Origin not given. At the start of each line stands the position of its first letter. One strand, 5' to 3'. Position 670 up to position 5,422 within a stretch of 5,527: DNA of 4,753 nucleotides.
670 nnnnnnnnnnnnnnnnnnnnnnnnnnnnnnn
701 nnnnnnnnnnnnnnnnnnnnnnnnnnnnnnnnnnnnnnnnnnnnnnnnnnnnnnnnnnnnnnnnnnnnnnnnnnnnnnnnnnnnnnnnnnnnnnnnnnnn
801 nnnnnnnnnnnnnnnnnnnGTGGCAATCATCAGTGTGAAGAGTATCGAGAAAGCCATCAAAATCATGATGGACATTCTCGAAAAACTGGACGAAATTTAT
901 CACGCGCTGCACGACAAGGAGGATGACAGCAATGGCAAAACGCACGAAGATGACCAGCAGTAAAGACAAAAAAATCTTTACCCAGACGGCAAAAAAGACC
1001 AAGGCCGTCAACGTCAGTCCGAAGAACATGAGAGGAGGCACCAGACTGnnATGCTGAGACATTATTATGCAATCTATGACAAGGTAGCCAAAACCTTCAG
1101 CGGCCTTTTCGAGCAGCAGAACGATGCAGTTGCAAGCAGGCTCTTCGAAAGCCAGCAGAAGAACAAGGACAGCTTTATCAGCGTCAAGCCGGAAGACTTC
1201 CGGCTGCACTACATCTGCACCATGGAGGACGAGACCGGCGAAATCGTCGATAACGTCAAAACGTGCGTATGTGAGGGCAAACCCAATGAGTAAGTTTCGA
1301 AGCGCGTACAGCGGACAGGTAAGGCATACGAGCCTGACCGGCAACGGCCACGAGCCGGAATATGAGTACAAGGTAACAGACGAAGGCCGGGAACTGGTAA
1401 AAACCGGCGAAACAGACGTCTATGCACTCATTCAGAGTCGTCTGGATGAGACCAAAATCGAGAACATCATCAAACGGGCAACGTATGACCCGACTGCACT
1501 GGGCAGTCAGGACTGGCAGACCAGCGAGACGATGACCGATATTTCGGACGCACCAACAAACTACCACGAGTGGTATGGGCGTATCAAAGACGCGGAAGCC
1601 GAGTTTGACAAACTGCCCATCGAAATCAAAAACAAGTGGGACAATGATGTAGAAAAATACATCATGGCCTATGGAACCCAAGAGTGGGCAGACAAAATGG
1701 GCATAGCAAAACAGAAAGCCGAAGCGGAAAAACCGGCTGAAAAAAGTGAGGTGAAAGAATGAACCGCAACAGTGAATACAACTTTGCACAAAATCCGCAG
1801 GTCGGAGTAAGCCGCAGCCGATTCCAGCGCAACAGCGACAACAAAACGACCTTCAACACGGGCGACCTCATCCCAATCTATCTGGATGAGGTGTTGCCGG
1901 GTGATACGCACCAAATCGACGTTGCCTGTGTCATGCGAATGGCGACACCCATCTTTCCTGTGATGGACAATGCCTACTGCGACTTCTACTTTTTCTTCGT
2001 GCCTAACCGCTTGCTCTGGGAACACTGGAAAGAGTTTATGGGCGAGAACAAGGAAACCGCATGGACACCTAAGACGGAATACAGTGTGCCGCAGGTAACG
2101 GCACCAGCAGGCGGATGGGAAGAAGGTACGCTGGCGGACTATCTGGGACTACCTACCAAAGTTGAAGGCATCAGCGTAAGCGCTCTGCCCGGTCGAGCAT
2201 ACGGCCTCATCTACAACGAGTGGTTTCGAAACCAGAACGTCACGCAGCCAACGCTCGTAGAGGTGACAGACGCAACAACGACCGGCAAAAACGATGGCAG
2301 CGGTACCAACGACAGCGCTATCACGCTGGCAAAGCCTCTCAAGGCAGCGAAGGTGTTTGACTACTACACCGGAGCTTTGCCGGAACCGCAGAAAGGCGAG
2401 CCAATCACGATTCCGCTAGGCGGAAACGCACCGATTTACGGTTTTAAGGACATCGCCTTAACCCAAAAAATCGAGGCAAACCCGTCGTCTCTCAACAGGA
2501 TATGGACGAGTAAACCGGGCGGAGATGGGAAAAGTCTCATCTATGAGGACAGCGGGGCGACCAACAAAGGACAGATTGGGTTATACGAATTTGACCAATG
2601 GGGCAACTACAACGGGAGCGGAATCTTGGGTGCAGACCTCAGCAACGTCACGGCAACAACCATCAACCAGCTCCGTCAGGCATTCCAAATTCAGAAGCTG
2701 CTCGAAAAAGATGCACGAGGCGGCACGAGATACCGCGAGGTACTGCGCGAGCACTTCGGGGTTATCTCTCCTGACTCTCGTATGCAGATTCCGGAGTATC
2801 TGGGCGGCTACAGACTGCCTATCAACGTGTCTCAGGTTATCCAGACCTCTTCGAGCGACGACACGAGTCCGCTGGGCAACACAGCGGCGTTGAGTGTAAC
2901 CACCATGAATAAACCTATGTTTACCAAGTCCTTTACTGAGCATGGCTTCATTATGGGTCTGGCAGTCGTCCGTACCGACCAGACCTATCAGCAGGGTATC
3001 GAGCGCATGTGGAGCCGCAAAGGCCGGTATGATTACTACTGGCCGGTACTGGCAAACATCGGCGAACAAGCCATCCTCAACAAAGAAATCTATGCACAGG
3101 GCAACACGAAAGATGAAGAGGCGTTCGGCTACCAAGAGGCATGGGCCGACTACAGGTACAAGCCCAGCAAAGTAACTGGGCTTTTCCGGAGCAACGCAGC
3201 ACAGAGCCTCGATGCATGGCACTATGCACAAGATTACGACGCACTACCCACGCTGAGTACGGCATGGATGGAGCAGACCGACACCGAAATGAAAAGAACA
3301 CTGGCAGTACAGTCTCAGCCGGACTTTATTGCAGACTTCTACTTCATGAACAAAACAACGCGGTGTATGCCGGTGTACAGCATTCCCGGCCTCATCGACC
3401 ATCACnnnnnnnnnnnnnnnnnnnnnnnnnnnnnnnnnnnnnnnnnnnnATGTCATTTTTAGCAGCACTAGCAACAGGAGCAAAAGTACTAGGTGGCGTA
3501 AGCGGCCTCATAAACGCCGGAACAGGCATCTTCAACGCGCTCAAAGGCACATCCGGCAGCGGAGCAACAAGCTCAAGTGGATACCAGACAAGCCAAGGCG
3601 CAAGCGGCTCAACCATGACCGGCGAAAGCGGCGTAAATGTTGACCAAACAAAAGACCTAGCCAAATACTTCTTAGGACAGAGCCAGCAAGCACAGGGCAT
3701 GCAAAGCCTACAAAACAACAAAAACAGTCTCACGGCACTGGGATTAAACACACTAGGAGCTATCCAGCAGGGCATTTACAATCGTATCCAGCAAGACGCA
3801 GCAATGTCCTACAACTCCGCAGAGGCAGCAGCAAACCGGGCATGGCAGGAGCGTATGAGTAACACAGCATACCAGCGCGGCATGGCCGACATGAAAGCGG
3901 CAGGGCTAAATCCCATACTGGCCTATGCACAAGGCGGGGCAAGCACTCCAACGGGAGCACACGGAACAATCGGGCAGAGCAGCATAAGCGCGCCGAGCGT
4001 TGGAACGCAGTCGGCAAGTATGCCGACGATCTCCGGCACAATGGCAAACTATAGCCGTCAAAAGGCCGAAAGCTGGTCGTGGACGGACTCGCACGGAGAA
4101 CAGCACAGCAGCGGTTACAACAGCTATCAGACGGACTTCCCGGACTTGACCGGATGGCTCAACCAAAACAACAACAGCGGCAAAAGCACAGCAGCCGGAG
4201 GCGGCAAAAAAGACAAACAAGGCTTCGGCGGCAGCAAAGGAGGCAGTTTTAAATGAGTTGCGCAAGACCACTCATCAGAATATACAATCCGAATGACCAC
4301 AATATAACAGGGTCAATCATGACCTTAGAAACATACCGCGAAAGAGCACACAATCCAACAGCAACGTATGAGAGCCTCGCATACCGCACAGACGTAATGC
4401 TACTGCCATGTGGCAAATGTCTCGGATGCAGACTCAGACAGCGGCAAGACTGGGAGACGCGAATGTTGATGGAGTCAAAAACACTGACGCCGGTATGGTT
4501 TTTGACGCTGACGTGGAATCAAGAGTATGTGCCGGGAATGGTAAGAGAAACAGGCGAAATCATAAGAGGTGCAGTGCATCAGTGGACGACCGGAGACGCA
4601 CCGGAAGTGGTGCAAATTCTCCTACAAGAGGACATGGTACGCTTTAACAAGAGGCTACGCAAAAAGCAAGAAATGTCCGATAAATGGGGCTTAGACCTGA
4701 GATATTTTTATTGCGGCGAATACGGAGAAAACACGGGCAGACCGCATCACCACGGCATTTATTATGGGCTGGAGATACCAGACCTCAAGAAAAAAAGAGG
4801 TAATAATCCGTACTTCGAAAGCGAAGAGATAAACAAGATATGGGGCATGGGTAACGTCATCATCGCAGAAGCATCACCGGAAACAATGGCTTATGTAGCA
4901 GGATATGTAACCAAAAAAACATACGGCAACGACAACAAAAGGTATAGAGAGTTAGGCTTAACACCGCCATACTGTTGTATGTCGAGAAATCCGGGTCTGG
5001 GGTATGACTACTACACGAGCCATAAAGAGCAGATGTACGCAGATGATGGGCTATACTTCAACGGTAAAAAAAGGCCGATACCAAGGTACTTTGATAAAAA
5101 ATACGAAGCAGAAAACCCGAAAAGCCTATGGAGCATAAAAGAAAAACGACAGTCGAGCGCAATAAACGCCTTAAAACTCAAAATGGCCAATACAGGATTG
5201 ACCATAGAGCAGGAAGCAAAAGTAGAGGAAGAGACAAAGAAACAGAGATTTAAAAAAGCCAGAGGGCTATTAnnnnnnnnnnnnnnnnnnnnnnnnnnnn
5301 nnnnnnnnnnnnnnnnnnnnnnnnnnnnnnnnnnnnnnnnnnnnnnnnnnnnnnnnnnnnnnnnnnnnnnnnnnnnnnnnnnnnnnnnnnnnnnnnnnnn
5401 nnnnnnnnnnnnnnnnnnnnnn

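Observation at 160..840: A/T-rich small-gene cassette with its own consensus promoters and terminator, inserted between Rep and the packaging/structural genes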

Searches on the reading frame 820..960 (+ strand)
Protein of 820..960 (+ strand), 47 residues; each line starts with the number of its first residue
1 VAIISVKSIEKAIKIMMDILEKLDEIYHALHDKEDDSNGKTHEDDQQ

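Call 5: search_protein_families(library=phrogs, proteins=[window:820-960:+], max_evalue=1)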
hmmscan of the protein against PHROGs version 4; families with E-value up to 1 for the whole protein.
window:820-960:+ (47 aa): 0 families

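Call 6: search_protein_families(library=pfam, proteins=[window:820-960:+], max_evalue=1)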
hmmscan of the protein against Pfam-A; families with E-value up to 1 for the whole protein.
window:820-960:+ (47 aa): 1 family
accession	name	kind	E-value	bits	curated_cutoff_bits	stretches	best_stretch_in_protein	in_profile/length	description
PF11934.14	DUF3452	-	0.15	12.2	26.3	1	6-43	46-83/135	Domain of unknown function (DUF3452)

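Call 66: search_protein_families(library=padloc, proteins=[window:820-960:+], max_evalue=1)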
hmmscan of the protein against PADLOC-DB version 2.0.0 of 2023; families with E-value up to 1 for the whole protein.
window:820-960:+ (47 aa): 0 families

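Call 67: search_protein_families(library=ncbifam, proteins=[window:820-960:+], max_evalue=1)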
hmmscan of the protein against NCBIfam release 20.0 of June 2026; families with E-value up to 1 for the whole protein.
window:820-960:+ (47 aa): 0 families

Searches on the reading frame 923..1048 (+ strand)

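Call 5: search_protein_families(library=phrogs, proteins=[window:923-1048:+], max_evalue=1)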
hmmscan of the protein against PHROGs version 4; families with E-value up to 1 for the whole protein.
window:923-1048:+ (42 aa): 1 family
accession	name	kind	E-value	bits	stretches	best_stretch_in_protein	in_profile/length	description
phrog_10695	-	unknown function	8.2e-09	36.4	1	4-42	1-39/39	-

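Call 6: search_protein_families(library=pfam, proteins=[window:923-1048:+], max_evalue=1)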
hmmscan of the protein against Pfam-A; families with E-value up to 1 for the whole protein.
window:923-1048:+ (42 aa): 0 families

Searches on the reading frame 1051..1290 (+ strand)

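Call 5: search_protein_families(library=phrogs, proteins=[window:1051-1290:+], max_evalue=1)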
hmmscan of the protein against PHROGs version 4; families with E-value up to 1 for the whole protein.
window:1051-1290:+ (80 aa): 1 family
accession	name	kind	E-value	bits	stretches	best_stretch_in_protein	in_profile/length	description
phrog_1670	-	DNA, RNA and nucleotide metabolism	5.3e-23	81.8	1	2-78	2-79/96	DNA binding protein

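Call 6: search_protein_families(library=pfam, proteins=[window:1051-1290:+], max_evalue=1)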
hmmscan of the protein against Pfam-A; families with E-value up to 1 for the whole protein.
window:1051-1290:+ (80 aa): 1 family
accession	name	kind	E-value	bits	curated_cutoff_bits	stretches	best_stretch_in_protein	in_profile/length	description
PF20577.3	Phage_ORF5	-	5.3e-16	58.4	27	1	6-69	2-65/75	Phage ORF5 protein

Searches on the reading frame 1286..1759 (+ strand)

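Call 5: search_protein_families(library=phrogs, proteins=[window:1286-1759:+], max_evalue=1)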
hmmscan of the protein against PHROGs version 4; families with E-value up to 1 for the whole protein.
window:1286-1759:+ (158 aa): 5 families
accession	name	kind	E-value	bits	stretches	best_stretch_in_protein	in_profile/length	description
phrog_1642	-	head and packaging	2.4e-31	109.8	1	1-157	3-135/152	virion structural protein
phrog_24439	-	head and packaging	7.5e-14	52.7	1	82-156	5-76/82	virion structural protein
phrog_24309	-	head and packaging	1.6e-09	39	1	17-124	15-126/136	virion structural protein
phrog_2276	-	tail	0.098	12.3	1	98-149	404-454/673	tail length tape measure protein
phrog_28339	-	unknown function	0.11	13.7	1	25-72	44-91/105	-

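Call 6: search_protein_families(library=pfam, proteins=[window:1286-1759:+], max_evalue=1)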
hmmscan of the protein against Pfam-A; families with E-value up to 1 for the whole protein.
window:1286-1759:+ (158 aa): 1 family
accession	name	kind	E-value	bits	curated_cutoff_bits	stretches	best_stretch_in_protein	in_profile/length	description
PF09675.16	Chlamy_scaf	-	8.2e-26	91.1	25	1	28-154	3-129/134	Chlamydia-phage Chp2 scaffold (Chlamy_scaf)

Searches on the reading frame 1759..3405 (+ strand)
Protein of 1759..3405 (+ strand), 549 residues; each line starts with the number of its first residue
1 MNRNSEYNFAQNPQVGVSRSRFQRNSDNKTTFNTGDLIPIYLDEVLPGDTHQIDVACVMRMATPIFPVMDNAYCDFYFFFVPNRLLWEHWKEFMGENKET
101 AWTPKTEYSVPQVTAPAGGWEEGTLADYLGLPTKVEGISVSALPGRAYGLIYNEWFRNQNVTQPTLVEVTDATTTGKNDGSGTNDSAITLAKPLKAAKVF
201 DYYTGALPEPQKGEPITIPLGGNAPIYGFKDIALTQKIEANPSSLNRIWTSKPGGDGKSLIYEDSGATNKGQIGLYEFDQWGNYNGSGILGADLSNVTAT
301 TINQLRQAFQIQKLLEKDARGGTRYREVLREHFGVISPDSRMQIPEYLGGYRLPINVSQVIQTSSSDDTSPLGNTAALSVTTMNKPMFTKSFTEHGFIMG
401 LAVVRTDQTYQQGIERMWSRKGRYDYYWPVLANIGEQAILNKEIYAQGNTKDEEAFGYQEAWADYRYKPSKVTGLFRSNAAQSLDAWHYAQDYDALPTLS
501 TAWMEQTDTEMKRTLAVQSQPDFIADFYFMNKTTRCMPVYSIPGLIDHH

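Call 79: find_related_loci(query=window:1759-3405:+, collection=genome_contigs, flank=8000)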
Query window:1759-3405:+ (549 aa) in genome_contigs; peptide patterns used: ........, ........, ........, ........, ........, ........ (x = any residue, [..] = any of these).
15 stretches matched a pattern; 1 encode a relative of the query (tblastn E <= 1e-3); 1 distinct loci.
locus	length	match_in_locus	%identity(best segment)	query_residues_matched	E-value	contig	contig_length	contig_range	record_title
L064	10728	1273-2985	47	4-548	1e-149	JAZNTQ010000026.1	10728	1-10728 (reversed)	MAG: Clostridia bacterium isolate T1900044802_TS20190268.MAGScoT_cleanbin_000045 SGB_2723_k141_870783, whole genome shot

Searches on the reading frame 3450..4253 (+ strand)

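Call 5: search_protein_families(library=phrogs, proteins=[window:3450-4253:+], max_evalue=1)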
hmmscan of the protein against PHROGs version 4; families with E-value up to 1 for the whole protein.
window:3450-4253:+ (268 aa): 16 families
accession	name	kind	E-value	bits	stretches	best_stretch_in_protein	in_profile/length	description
phrog_8742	-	tail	1.2e-94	318.1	1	1-268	1-285/287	pilot protein for DNA ejection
phrog_27063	-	tail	3.3e-26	93.6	1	75-202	8-138/306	pilot protein for DNA ejection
phrog_5158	-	unknown function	4.2e-24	86.7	1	84-201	35-151/322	-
phrog_11693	-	tail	4.9e-24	86.7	1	99-179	11-95/228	pilot protein for DNA ejection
phrog_18604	-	tail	6.2e-24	85.8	1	1-181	4-164/284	minor tail protein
phrog_21483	-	unknown function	5.2e-23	83.1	1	78-205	59-184/303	-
phrog_22637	-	tail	7.1e-22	79.4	1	107-191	13-98/264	pilot protein for DNA ejection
phrog_35928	-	tail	6.9e-19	69.3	1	110-179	56-127/172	pilot protein for DNA ejection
phrog_8693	-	tail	1.6e-18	68.6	1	101-207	7-118/258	pilot protein for DNA ejection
phrog_16516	-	tail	1.6e-18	68.3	1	92-176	14-98/186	minor tail protein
phrog_34374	-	tail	7.8e-18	65.7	1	116-199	167-248/310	pilot protein for DNA ejection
phrog_25360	-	unknown function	4.2e-15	57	1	117-194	50-123/316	-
phrog_23656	-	head and packaging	7.6e-08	33.2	1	131-171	2-41/175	virion structural protein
phrog_8689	-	tail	2.1e-07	32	1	94-191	8-108/327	pilot protein for DNA ejection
phrog_20617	-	tail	3.4e-07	31.7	1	119-179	16-77/200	minor tail protein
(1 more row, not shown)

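Call 6: search_protein_families(library=pfam, proteins=[window:3450-4253:+], max_evalue=1)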
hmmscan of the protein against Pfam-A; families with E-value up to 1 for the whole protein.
window:3450-4253:+ (268 aa): 0 families

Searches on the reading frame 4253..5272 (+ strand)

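Call 5: search_protein_families(library=phrogs, proteins=[window:4253-5272:+], max_evalue=1)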
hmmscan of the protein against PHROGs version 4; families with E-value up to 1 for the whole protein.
window:4253-5272:+ (340 aa): 4 families
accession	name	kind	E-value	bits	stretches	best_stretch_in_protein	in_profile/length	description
phrog_942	-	DNA, RNA and nucleotide metabolism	4.3e-105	353.9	1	1-336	59-351/501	replication initiation protein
phrog_29197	-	unknown function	2.6e-18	67.7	1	46-170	57-167/187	-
phrog_3584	-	DNA, RNA and nucleotide metabolism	1.9e-05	25.2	1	82-231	70-185/265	replication initiation protein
phrog_713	-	DNA, RNA and nucleotide metabolism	0.21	11.3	1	148-170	168-190/432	DNA replication initiation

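Call 6: search_protein_families(library=pfam, proteins=[window:4253-5272:+], max_evalue=1)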
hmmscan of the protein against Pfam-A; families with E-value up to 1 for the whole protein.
window:4253-5272:+ (340 aa): 1 family
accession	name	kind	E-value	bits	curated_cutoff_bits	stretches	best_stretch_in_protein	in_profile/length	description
PF23343.2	REP_ORF2-G2P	-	1.8e-14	54.3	27.8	1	124-222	15-98/99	Replication-associated protein ORF2/G2P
